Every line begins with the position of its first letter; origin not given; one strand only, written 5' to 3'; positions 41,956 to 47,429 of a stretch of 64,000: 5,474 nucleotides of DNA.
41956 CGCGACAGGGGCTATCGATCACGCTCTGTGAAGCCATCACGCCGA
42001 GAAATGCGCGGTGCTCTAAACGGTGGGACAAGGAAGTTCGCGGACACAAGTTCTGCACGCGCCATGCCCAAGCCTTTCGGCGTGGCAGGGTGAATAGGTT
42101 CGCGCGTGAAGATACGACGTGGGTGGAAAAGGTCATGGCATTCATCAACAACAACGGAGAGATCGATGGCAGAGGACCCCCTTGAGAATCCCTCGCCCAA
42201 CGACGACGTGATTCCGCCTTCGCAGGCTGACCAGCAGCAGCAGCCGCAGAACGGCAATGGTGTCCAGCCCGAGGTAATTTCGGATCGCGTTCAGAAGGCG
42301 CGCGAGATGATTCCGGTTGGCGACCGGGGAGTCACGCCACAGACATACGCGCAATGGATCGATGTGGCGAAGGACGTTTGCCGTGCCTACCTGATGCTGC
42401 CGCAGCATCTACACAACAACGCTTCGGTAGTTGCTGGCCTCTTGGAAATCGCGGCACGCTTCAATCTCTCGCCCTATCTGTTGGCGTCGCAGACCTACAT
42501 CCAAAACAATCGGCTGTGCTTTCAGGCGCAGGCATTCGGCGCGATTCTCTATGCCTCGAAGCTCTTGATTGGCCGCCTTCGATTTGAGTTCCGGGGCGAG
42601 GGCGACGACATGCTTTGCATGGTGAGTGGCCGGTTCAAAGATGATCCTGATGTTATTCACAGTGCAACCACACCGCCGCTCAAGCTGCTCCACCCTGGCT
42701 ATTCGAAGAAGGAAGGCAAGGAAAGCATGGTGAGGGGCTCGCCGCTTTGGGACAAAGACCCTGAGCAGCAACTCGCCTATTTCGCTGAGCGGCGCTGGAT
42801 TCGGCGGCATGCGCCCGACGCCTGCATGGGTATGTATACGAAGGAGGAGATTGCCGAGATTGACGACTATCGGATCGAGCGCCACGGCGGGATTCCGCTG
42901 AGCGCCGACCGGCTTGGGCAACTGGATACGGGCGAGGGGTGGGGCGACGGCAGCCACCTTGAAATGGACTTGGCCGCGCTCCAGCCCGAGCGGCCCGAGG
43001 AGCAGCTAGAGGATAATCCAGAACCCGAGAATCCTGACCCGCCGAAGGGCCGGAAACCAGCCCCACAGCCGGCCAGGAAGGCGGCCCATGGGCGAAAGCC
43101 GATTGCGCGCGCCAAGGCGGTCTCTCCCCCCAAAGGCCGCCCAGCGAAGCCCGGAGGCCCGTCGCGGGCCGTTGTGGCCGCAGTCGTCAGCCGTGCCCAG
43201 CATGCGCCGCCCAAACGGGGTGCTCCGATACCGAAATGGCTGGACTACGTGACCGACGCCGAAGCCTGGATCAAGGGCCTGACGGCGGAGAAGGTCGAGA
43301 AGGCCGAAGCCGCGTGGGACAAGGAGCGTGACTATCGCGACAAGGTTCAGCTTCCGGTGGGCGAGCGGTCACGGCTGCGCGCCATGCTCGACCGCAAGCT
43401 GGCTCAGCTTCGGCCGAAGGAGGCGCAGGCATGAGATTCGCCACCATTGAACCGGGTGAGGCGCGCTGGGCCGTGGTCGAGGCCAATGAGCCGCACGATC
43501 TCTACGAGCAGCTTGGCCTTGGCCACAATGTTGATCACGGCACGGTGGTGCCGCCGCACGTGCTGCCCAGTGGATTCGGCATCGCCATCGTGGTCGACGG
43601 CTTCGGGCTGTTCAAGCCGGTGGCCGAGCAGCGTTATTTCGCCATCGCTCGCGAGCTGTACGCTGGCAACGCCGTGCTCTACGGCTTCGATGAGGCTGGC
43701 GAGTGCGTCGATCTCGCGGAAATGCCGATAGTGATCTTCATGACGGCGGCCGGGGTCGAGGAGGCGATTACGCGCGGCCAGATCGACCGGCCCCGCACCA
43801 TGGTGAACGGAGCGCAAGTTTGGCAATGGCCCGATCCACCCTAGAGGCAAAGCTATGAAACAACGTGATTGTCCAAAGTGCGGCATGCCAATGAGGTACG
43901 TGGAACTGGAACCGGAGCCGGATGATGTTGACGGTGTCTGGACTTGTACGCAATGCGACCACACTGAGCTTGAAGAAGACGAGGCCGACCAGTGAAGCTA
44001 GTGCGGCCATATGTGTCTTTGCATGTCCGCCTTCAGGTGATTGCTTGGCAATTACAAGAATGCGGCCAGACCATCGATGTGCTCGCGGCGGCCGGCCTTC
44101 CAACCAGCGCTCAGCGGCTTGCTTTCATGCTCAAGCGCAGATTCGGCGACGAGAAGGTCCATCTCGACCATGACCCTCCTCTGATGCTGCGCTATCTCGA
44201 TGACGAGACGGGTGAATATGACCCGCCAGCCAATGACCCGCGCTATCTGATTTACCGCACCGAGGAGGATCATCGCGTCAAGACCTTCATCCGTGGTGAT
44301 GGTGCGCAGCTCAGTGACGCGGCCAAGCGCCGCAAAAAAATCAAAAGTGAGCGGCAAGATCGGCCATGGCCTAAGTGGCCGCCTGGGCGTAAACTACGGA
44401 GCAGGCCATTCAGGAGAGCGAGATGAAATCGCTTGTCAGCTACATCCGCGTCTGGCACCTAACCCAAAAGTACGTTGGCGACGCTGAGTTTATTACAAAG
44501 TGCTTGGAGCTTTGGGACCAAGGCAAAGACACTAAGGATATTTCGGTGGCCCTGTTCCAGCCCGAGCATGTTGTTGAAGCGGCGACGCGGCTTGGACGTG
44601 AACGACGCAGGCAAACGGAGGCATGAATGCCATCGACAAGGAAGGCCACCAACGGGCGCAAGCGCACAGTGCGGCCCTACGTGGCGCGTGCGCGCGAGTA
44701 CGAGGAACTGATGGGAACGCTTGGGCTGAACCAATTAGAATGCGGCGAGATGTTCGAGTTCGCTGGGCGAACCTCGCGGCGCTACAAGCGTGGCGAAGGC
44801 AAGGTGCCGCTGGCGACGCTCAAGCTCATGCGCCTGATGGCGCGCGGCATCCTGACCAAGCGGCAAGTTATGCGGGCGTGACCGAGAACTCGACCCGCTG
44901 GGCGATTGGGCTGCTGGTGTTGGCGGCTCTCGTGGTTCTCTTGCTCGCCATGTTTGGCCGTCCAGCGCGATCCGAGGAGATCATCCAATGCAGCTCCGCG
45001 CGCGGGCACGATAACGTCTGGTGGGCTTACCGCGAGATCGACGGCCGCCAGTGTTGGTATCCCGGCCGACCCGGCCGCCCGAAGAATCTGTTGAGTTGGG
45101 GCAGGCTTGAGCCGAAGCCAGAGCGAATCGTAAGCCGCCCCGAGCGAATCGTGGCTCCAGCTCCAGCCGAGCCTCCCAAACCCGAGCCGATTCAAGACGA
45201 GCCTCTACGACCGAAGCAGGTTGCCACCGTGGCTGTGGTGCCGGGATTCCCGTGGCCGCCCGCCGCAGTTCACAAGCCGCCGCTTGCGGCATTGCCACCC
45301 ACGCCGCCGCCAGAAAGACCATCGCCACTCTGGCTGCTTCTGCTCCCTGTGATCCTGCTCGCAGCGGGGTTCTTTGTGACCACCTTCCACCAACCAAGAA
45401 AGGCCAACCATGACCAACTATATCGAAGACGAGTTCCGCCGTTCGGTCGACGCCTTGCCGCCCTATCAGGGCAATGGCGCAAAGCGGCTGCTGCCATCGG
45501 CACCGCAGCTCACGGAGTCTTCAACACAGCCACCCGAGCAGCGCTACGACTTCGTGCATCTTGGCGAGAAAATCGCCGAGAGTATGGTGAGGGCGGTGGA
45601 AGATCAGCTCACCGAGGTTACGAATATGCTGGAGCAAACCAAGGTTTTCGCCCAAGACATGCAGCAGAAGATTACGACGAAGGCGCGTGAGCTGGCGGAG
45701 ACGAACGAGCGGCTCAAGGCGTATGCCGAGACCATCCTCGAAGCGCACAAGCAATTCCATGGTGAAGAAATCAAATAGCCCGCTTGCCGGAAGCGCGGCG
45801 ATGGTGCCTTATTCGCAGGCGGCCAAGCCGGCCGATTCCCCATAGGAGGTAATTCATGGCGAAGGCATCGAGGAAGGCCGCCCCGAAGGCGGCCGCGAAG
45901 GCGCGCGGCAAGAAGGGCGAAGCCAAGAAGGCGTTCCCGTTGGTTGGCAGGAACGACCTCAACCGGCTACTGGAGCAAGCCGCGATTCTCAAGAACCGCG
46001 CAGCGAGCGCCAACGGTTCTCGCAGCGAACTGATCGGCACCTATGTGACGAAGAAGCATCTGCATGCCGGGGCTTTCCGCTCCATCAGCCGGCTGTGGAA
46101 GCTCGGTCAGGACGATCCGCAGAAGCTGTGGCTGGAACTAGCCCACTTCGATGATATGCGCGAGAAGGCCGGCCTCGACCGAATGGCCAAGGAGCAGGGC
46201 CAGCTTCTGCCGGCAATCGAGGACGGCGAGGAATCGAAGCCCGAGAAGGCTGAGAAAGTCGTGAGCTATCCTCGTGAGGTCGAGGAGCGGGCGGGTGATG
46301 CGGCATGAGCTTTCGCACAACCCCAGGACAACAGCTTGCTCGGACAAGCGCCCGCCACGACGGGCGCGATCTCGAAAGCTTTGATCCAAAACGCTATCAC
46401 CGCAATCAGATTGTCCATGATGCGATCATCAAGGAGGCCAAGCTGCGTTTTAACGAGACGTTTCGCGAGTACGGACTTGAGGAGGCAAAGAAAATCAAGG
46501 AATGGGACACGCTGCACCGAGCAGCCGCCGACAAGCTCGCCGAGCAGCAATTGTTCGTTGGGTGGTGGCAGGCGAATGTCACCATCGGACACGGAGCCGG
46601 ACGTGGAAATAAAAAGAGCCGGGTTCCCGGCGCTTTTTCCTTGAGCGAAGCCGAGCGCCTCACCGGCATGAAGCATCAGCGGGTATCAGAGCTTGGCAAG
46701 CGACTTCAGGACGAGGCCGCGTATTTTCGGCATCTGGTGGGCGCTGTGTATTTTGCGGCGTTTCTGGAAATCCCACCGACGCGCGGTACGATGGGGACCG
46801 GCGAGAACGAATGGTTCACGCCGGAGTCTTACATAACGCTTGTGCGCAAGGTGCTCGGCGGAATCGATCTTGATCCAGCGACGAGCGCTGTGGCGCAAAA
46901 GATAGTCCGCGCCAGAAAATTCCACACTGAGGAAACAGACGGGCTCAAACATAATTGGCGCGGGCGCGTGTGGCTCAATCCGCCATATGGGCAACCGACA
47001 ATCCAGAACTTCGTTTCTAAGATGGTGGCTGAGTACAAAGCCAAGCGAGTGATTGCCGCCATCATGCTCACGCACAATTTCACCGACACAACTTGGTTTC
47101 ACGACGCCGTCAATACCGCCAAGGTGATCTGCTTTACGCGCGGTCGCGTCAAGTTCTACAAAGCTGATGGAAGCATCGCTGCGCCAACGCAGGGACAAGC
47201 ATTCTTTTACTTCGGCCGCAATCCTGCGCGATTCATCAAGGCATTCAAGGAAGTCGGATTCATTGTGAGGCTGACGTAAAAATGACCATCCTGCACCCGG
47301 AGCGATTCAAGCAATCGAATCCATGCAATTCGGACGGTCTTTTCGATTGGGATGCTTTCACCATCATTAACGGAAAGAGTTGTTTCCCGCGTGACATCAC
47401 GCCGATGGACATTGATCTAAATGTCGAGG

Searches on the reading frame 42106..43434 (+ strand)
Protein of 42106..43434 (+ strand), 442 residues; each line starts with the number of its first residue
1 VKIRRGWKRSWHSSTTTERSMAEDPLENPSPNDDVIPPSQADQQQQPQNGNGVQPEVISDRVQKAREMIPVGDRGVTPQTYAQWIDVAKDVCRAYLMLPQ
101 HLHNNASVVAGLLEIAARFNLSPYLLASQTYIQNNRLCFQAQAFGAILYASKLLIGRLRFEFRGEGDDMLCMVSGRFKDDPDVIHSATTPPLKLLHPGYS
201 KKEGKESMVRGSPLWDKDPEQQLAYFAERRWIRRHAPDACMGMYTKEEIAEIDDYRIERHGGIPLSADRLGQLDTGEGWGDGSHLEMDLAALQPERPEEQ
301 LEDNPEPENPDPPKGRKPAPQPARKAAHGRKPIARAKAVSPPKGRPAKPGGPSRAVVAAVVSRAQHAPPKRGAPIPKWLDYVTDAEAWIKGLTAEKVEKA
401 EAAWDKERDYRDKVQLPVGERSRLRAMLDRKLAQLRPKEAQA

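Call 57: search_protein_families(library=phrogs, proteins=[window:42106-43434:+], max_evalue=0.001)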
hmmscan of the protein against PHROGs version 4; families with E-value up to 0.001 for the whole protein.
window:42106-43434:+ (442 aa): 1 family
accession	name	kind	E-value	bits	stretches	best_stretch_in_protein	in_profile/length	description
phrog_561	-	DNA, RNA and nucleotide metabolism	1.6e-33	118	1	62-258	283-477/633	RecT-like ssDNA annealing protein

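Call 58: search_protein_families(library=pfam, proteins=[window:42106-43434:+], max_evalue=0.001)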
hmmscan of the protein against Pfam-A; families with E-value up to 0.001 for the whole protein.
window:42106-43434:+ (442 aa): 1 family
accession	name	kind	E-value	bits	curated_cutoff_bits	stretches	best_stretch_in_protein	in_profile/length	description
PF03837.19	RecT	-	3.8e-09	36.8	24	1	204-253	146-191/198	RecT family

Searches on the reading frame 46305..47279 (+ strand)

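Call 57: search_protein_families(library=phrogs, proteins=[window:46305-47279:+], max_evalue=0.001)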
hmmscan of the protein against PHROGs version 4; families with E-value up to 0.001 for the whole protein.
window:46305-47279:+ (324 aa): 2 families
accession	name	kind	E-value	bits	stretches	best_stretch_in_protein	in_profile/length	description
phrog_111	-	other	8.8e-36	125.3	1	167-309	64-207/345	DNA methyltransferase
phrog_22740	-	unknown function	4.9e-05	24.8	1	189-245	32-87/99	-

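Call 58: search_protein_families(library=pfam, proteins=[window:46305-47279:+], max_evalue=0.001)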
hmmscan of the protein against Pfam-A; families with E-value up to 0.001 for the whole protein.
window:46305-47279:+ (324 aa): 1 family
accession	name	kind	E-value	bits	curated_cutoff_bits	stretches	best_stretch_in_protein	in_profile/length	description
PF05869.16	Dam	-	1.7e-18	67.3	28.1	1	168-290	10-129/169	DNA N-6-adenine-methyltransferase (Dam)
